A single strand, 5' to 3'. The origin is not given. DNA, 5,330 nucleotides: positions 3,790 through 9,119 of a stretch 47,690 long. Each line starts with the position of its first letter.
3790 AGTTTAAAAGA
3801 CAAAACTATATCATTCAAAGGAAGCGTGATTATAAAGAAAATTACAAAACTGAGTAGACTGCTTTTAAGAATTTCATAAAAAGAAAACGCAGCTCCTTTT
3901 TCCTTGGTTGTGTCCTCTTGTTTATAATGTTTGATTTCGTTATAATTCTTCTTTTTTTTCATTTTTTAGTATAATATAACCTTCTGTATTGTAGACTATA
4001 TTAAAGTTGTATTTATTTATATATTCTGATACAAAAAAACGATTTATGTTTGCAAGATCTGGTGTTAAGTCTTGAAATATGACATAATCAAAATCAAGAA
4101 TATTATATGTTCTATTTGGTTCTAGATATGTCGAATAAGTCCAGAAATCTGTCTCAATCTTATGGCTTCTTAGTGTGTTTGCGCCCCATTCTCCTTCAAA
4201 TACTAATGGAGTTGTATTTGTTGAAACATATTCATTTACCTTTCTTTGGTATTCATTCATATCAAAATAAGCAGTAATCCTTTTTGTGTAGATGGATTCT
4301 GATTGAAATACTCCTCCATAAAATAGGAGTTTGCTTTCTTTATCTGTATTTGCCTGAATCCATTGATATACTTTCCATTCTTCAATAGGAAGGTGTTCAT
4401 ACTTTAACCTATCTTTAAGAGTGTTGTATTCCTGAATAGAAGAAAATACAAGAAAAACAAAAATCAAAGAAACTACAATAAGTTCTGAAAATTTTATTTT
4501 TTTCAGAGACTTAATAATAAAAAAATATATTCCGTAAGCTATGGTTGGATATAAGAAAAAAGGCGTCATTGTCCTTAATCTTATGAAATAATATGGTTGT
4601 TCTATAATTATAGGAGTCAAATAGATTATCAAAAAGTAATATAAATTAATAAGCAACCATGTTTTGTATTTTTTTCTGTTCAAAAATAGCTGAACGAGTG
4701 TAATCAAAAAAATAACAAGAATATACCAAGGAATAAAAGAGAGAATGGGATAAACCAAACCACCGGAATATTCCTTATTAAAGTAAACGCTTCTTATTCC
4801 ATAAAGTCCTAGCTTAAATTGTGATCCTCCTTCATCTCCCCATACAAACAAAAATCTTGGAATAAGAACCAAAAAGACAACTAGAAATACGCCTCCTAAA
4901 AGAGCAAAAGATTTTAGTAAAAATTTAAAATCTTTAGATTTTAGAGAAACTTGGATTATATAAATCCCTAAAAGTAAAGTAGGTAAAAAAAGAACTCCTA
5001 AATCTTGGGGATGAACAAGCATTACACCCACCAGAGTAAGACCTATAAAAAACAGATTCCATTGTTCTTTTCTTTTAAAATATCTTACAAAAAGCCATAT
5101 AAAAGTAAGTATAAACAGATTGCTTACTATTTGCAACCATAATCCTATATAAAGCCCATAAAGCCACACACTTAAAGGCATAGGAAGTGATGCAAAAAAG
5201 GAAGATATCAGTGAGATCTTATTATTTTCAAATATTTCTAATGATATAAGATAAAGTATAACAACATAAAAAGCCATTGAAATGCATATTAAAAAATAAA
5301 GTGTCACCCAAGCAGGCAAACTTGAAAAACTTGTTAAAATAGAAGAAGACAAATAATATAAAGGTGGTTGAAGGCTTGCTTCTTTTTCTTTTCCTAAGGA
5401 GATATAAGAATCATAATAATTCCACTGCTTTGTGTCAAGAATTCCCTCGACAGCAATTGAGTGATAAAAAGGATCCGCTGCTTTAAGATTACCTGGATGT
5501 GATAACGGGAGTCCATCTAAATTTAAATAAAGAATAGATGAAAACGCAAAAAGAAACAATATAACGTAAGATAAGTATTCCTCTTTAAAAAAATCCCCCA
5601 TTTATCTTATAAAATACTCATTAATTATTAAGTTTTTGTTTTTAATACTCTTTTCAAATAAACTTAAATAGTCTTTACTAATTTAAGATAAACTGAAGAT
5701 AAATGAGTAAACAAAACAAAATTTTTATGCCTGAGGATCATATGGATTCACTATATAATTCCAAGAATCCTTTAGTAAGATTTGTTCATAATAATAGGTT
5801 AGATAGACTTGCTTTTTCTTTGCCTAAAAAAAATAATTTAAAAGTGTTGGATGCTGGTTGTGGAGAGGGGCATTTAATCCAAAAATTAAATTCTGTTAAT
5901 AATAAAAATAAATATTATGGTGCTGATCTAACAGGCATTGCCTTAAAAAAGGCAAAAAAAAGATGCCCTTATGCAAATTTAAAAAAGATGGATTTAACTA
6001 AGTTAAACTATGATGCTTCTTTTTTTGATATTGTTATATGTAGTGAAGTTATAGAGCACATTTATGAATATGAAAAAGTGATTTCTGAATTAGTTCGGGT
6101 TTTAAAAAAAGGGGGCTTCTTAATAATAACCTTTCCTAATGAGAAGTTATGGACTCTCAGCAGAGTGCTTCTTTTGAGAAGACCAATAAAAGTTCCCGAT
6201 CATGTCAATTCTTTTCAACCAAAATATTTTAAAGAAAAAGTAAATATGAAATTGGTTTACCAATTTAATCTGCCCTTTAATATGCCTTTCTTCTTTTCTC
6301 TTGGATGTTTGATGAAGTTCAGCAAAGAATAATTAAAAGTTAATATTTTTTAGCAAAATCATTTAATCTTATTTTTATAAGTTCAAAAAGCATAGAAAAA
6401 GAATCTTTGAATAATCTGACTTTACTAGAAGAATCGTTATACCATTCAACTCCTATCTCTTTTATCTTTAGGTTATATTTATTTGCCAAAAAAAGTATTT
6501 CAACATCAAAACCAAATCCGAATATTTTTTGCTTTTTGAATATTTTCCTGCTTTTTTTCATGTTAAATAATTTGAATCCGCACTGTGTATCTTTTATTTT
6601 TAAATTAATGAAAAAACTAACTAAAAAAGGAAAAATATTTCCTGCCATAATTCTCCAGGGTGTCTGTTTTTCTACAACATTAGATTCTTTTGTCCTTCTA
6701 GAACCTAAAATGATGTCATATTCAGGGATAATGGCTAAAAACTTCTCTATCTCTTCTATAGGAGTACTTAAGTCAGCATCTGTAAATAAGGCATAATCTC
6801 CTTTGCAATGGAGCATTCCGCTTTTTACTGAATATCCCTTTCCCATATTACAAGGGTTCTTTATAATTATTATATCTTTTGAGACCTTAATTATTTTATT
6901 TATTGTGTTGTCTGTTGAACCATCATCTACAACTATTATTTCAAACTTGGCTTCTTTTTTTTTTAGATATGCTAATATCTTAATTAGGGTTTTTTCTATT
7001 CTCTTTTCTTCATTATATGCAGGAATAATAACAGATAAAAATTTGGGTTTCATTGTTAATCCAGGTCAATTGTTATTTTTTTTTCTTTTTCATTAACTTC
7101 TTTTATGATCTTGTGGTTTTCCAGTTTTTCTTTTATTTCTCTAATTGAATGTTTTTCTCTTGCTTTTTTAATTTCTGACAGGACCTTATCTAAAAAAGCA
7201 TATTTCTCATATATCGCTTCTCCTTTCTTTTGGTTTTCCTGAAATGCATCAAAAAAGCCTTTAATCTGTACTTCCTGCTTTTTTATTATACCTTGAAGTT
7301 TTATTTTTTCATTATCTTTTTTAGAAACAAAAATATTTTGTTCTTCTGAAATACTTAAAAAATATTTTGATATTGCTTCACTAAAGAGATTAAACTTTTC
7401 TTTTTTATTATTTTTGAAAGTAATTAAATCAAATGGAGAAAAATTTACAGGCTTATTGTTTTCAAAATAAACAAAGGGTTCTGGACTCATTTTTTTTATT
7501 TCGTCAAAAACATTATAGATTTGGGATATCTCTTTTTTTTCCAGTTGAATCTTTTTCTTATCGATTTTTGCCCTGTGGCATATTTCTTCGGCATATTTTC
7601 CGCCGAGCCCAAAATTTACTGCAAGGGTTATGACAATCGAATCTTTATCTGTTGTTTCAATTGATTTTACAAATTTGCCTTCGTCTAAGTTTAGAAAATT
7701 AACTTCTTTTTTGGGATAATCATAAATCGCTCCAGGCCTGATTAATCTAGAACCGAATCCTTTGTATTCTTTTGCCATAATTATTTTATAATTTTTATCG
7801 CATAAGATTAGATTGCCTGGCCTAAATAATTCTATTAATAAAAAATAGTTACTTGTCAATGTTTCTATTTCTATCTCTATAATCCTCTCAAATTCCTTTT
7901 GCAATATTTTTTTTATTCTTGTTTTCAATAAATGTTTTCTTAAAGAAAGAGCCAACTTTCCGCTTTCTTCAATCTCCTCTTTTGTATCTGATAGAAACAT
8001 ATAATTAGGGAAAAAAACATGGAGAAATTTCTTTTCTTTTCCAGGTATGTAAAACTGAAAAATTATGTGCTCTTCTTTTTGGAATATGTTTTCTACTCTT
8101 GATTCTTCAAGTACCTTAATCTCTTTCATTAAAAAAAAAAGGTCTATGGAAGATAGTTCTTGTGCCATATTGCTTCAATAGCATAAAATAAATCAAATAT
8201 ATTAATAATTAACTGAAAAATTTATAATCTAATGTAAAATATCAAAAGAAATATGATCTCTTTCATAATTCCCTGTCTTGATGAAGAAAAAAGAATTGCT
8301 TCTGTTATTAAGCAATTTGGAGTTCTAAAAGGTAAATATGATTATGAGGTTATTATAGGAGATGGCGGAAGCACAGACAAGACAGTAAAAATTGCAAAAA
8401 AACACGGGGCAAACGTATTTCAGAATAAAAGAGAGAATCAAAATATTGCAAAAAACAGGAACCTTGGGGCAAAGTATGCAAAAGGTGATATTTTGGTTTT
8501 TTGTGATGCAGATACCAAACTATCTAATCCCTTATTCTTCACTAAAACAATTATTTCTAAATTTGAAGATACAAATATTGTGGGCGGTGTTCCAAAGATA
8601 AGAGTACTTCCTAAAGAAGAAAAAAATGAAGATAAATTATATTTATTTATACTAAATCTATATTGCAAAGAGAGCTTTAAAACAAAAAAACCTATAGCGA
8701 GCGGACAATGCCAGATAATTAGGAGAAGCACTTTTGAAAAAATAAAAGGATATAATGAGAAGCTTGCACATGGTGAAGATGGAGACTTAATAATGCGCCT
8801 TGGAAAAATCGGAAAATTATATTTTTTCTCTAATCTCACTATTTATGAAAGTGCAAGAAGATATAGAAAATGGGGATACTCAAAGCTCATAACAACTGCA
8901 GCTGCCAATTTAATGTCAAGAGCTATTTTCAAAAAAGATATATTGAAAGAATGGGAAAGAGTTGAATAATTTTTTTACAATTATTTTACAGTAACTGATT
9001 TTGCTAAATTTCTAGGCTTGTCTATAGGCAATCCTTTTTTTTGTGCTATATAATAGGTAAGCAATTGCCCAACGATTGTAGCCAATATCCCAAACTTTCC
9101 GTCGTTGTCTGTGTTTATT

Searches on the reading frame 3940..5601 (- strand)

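Call 30: search_protein_families(library=pfam, proteins=[window:3940-5601:-], max_evalue=0.001)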
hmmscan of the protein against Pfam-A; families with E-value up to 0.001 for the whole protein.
window:3940-5601:- (553 aa): 1 family
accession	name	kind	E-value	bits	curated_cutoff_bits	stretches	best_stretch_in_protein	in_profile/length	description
PF20176.3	DUF6541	-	6.7e-12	44.9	29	1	34-358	114-449/646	Family of unknown function (DUF6541)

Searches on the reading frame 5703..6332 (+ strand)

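Call 30: search_protein_families(library=pfam, proteins=[window:5703-6332:+], max_evalue=0.001)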
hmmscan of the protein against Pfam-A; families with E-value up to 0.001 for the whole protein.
window:5703-6332:+ (209 aa): 16 families
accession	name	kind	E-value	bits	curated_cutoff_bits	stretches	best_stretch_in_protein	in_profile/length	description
PF08241.18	Methyltransf_11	-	6.5e-20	72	21.2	1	49-142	1-95/95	Methyltransferase domain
PF13847.12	Methyltransf_31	-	8.5e-20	71.4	27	1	43-146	2-113/145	Methyltransferase domain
PF13649.12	Methyltransf_25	-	3.3e-17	63.4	27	1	48-138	1-97/97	Methyltransferase domain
PF13489.12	Methyltransf_23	-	1.7e-15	57.6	27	1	36-177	13-151/164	Methyltransferase domain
PF08242.18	Methyltransf_12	-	3.6e-14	53.7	30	1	49-140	1-98/98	Methyltransferase domain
PF07021.18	MetW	-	3.1e-11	43.7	21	1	46-159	15-124/193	Methionine biosynthesis protein MetW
PF01209.24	Ubie_methyltran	-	4.1e-08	33.3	20.1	1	37-142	40-151/233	ubiE/COQ5 methyltransferase family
PF03291.22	mRNA_G-N7_MeTrfase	-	3.7e-07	30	26.6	1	42-126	59-140/315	mRNA (guanine-N(7))-methyltransferase domain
PF05148.21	Methyltransf_8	-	2.1e-06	28.2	27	1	25-143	52-157/219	Hypothetical methyltransferase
PF05401.17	NodS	-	2.2e-05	24.9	24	1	36-146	35-148/201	Nodulation protein S (NodS)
PF05175.20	MTS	-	3.4e-05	24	23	1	38-142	25-138/170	Methyltransferase small domain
PF20922.3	Anamorsin_N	-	0.00015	22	27.1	1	97-145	41-90/163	Anamorsin, N-terminal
PF13679.12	Methyltransf_32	-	0.00033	21.1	27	1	40-86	21-71/143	Methyltransferase domain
PF03141.22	Methyltransf_29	-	0.00043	19.4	23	1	46-144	119-219/506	Putative S-adenosyl-L-methionine-dependent methyltransferase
PF01739.24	CheR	-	0.00054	19.9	27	0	93-142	122-173/195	CheR methyltransferase, SAM binding domain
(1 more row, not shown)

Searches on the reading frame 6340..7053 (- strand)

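Call 30: search_protein_families(library=pfam, proteins=[window:6340-7053:-], max_evalue=0.001)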
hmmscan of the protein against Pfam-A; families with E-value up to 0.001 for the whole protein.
window:6340-7053:- (237 aa): 3 families
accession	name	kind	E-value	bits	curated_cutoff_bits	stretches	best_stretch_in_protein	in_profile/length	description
PF00535.33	Glycos_transf_2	-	2.6e-31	109.3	23.3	1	7-172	1-168/168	Glycosyl transferase family 2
PF10111.15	Glyco_tranf_2_2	-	1.2e-11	45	27.3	1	7-110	1-107/276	Glycosyltransferase like family 2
PF13641.12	Glyco_tranf_2_3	-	1.7e-06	28.7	27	1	3-115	1-119/230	Glycosyltransferase like family 2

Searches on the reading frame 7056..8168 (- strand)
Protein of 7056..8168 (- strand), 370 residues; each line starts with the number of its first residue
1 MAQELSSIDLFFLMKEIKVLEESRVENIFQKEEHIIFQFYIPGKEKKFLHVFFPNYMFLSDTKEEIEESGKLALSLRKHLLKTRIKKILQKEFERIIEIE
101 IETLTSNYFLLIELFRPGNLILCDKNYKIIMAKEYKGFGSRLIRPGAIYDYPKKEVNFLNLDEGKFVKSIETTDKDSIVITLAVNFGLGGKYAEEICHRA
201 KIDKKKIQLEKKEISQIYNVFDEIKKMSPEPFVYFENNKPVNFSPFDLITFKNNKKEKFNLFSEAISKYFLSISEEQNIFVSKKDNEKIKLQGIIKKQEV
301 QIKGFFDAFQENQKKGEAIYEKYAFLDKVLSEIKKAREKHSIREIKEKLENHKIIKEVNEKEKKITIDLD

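Call 30: search_protein_families(library=pfam, proteins=[window:7056-8168:-], max_evalue=0.001)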
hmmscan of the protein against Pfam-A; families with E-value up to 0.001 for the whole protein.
window:7056-8168:- (370 aa): 2 families
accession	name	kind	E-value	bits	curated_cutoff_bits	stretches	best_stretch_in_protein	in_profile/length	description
PF05833.16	NFACT_N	-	4.2e-40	138.3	31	1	9-318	4-334/456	NFACT N-terminal and middle domains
PF00416.27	Ribosomal_S13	-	0.00054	20.8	31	1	171-230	6-67/128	Ribosomal protein S13/S18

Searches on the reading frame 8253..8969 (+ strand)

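Call 30: search_protein_families(library=pfam, proteins=[window:8253-8969:+], max_evalue=0.001)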
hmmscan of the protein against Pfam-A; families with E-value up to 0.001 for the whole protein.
window:8253-8969:+ (238 aa): 3 families
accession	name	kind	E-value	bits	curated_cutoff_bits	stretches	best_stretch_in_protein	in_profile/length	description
PF00535.33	Glycos_transf_2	-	5.3e-23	82.2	23.3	1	3-164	1-167/168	Glycosyl transferase family 2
PF10111.15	Glyco_tranf_2_2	-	8.6e-14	52.1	27.3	1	3-188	1-204/276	Glycosyltransferase like family 2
PF13641.12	Glyco_tranf_2_3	-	2.1e-05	25.1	27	1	2-183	3-194/230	Glycosyltransferase like family 2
